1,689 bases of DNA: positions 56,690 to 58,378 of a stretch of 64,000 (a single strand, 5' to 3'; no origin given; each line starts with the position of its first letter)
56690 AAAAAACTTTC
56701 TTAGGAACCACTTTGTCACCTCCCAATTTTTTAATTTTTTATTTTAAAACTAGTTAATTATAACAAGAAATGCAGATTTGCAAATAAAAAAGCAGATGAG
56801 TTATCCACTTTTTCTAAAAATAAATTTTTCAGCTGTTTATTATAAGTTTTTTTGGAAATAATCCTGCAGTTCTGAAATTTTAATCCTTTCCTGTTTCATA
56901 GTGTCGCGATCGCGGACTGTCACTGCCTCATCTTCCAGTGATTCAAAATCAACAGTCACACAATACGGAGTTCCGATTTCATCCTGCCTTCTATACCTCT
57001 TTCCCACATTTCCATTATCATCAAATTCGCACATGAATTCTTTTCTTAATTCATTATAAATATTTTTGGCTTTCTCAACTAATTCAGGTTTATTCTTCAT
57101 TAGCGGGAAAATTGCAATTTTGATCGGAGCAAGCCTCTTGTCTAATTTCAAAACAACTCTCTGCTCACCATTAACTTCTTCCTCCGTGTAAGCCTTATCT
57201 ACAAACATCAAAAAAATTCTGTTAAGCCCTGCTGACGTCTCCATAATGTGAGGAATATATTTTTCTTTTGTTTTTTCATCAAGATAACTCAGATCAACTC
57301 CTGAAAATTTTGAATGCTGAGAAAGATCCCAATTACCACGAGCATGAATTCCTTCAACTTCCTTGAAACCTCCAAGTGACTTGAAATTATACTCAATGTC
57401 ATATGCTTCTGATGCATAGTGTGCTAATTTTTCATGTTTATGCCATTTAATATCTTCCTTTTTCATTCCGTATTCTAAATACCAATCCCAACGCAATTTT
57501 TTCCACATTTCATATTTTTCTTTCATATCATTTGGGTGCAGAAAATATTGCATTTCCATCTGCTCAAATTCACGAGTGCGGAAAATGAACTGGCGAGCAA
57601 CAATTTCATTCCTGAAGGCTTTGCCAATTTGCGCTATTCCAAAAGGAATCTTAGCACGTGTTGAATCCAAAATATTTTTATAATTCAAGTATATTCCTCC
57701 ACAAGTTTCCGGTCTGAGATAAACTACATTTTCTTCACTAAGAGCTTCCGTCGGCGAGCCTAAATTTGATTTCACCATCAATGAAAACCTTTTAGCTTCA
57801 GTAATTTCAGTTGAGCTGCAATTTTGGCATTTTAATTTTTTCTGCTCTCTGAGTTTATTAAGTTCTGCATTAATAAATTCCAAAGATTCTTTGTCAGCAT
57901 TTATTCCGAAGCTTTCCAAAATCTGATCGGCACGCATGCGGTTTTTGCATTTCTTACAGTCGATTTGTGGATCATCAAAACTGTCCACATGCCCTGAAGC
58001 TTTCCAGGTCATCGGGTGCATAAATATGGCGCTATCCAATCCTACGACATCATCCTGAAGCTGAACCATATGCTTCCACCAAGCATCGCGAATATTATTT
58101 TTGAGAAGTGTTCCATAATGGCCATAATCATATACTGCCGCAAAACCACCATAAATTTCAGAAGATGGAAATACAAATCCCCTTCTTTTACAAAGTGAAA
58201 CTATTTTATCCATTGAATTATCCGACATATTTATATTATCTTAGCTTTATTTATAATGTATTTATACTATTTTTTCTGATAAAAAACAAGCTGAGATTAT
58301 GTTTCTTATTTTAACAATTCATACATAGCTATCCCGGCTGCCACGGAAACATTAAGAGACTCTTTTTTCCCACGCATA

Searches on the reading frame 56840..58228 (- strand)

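Call 91: search_protein_families(library=pfam, proteins=[window:56840-58228:-], max_evalue=0.00001)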
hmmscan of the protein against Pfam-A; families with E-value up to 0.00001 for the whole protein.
window:56840-58228:- (462 aa): 2 families
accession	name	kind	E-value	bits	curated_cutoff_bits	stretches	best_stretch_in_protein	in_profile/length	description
PF03129.25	HGTP_anticodon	-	1.3e-24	86.5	21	1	370-460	1-93/94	Anticodon binding domain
PF00587.30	tRNA-synt_2b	-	8.2e-18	65.5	29.3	1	166-344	8-177/179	tRNA synthetase class II core domain (G, H, P, S and T)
